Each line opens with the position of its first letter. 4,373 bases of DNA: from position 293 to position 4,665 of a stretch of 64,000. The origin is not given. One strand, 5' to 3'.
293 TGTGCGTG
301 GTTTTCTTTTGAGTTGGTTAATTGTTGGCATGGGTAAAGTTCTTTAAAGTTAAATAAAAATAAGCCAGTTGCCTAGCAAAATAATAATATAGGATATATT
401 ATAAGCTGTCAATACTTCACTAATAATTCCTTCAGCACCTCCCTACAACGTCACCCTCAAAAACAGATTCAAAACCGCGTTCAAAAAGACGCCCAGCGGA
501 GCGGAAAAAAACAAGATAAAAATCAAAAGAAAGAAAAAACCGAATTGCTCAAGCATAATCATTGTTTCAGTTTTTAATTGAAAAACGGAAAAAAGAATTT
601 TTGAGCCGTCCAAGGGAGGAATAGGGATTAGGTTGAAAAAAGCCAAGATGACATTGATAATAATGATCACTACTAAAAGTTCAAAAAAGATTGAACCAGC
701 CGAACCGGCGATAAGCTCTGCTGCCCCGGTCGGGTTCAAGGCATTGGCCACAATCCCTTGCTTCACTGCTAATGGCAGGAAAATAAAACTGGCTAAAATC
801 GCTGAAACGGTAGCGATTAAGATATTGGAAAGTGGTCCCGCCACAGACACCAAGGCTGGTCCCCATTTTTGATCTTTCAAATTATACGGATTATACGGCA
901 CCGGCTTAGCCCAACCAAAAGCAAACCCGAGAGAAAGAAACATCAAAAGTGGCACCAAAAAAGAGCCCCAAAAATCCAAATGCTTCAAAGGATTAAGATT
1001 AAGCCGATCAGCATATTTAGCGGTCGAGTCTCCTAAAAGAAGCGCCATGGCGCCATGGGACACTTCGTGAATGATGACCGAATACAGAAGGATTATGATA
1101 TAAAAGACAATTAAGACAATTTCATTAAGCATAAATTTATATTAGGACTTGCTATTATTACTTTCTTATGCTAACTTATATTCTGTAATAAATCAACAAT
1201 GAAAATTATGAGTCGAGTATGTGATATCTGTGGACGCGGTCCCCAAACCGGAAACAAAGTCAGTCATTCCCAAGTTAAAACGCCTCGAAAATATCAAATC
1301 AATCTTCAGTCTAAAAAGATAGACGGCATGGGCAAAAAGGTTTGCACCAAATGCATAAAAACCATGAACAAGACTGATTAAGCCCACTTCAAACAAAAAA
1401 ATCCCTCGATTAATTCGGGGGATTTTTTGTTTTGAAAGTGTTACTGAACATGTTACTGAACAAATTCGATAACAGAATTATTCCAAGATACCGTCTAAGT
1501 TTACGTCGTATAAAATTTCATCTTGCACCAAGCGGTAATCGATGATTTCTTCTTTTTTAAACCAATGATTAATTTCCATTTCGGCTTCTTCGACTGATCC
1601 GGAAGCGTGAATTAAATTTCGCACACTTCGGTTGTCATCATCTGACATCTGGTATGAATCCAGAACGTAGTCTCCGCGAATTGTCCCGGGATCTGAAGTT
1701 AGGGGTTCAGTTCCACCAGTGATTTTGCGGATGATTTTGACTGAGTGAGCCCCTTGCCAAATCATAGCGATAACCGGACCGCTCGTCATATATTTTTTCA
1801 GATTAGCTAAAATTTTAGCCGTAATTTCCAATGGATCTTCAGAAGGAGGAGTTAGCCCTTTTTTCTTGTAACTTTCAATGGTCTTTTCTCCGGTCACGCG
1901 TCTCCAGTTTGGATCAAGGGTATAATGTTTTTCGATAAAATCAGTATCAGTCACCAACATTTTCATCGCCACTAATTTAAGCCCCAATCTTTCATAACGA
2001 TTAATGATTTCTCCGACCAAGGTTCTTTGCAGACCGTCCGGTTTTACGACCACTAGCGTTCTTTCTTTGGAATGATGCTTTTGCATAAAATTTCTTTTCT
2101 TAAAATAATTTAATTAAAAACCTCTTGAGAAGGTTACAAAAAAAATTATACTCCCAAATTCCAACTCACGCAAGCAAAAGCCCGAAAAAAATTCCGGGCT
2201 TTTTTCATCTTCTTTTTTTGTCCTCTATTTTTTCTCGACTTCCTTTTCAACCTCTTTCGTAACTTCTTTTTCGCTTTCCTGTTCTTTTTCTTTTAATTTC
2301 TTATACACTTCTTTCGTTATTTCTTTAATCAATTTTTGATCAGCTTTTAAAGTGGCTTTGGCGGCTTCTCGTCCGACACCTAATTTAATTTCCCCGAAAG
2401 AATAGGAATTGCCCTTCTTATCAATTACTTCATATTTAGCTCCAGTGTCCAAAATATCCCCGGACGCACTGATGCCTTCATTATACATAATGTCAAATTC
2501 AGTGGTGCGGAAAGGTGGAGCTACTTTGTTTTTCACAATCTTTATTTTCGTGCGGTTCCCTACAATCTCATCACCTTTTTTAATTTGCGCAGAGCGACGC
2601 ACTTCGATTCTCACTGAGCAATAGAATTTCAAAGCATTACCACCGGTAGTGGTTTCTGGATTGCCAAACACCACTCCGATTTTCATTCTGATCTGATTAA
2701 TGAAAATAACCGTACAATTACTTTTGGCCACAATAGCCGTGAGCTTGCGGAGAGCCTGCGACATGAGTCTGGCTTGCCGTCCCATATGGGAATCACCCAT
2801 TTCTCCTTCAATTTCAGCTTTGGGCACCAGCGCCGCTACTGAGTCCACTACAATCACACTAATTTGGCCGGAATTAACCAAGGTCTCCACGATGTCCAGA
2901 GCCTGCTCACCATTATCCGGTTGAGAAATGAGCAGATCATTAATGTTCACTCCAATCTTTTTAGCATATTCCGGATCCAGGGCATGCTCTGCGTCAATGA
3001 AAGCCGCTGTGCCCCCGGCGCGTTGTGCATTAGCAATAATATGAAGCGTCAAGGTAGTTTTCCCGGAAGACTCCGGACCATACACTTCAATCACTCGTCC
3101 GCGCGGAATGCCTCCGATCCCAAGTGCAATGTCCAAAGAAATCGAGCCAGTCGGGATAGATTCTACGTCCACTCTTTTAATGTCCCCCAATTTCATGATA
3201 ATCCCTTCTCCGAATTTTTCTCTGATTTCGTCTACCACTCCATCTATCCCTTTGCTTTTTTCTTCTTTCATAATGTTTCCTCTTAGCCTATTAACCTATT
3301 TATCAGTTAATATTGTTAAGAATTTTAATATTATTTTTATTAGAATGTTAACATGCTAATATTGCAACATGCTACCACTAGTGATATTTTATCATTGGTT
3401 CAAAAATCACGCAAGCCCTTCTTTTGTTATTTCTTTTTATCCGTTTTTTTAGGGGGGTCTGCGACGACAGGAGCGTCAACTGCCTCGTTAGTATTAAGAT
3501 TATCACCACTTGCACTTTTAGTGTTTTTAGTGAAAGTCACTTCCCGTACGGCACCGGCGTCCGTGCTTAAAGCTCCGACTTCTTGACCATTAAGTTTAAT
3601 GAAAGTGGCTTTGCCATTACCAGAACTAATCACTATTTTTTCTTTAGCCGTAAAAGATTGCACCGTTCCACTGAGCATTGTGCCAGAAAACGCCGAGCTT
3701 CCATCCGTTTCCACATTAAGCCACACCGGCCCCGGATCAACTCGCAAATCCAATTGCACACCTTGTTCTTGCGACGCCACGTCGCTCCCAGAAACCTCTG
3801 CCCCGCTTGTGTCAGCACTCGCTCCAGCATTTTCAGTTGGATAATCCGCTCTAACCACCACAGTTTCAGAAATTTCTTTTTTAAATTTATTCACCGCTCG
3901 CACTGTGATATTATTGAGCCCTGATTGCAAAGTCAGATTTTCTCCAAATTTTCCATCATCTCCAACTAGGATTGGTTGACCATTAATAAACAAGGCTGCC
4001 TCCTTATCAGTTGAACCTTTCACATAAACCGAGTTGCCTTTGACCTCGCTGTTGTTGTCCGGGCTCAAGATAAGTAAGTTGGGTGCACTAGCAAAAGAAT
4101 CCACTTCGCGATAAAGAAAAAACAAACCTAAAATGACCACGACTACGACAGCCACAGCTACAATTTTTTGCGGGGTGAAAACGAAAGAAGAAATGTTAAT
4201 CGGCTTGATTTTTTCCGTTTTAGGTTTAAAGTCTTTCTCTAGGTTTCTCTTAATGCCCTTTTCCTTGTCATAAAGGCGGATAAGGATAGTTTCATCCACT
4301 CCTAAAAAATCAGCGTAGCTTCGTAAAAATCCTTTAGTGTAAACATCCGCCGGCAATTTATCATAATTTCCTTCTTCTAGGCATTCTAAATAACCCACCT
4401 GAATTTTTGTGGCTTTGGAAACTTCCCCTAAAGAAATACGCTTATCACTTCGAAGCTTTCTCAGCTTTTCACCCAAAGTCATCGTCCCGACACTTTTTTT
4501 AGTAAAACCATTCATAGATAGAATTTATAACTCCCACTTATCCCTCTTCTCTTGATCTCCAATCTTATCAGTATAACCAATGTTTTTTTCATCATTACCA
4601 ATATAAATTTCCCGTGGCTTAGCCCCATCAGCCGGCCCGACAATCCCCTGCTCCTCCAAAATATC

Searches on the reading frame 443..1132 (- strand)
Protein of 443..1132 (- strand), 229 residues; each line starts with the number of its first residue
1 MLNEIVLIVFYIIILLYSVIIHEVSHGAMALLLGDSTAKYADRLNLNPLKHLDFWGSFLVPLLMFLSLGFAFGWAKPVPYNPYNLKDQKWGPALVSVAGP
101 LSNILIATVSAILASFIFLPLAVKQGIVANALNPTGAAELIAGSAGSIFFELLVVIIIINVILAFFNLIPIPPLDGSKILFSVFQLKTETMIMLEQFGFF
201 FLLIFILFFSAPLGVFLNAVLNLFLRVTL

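Call 91: search_protein_families(library=pfam, proteins=[window:443-1132:-], max_evalue=0.001)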
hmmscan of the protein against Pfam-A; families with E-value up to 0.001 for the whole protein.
window:443-1132:- (229 aa): 1 family
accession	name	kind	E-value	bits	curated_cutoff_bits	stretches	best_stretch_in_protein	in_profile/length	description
PF02163.28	Peptidase_M50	-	1.5e-14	54.4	27.2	1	11-204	2-220/221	Peptidase family M50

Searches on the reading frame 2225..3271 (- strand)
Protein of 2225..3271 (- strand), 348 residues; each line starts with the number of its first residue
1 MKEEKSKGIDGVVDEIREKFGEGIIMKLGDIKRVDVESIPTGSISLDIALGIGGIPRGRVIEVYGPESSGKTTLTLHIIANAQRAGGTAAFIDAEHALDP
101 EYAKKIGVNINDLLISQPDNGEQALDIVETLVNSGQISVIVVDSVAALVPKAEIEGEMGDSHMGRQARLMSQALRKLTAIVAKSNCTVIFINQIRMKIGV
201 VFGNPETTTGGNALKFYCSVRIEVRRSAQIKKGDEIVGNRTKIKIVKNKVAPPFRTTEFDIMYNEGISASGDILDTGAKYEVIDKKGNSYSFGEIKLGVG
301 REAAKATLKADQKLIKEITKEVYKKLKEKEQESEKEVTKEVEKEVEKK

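Call 91: search_protein_families(library=pfam, proteins=[window:2225-3271:-], max_evalue=0.001)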
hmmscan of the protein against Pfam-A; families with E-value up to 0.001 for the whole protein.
window:2225-3271:- (348 aa): 8 families
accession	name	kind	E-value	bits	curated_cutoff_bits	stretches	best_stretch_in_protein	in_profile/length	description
PF00154.27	RecA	-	4.6e-138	459.4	27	1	9-268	3-262/262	recA bacterial DNA recombination protein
PF21096.2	RecA_C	-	7.5e-14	52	27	1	271-327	1-57/57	RecA C-terminal domain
PF08423.17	Rad51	-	1.4e-12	47.9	22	1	32-227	1-212/244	Rad51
PF06745.19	ATPase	-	7.5e-10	39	26.6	1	40-112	2-76/231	KaiC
PF01637.24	ATPase_2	-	3.1e-06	27.6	33.2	1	60-122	22-69/225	ATPase domain predominantly from Archaea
PF13481.12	AAA_25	-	6.3e-06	26.4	27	0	53-81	28-56/195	AAA domain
PF02283.22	CobU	-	1.8e-05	24.8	27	1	63-193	3-123/168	Cobinamide kinase / cobinamide phosphate guanyltransferase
PF13479.12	AAA_24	-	0.00017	21.9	27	1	60-152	4-80/195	AAA domain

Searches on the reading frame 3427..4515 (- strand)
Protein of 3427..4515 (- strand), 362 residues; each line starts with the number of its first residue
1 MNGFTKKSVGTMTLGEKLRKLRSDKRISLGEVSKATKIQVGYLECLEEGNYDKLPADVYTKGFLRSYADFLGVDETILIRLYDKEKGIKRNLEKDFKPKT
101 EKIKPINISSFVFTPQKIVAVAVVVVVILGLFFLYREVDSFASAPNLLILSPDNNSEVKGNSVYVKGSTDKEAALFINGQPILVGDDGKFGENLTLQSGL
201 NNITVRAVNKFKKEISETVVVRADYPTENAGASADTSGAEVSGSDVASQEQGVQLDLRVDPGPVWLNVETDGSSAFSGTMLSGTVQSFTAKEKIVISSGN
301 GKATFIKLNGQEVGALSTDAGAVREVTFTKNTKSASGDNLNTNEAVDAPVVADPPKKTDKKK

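Call 91: search_protein_families(library=pfam, proteins=[window:3427-4515:-], max_evalue=0.001)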
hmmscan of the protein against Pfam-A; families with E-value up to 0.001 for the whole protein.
window:3427-4515:- (362 aa): 5 families
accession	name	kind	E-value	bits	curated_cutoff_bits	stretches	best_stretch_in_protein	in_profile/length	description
PF13413.12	HTH_25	-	5.9e-22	77.7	24.6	1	18-75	2-59/62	Helix-turn-helix domain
PF09136.16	Glucodextran_B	-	1.8e-13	50.7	27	1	145-225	1-83/83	Glucodextranase, domain B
PF13464.11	RodZ_C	-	6.8e-10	39.2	23.9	1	262-327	6-72/72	RodZ C-terminal domain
PF12844.13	HTH_19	-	1.2e-06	28.7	30.2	1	15-83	1-63/64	Helix-turn-helix domain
PF13560.12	HTH_31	-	0.00098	19.8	27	0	14-76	2-59/64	Helix-turn-helix domain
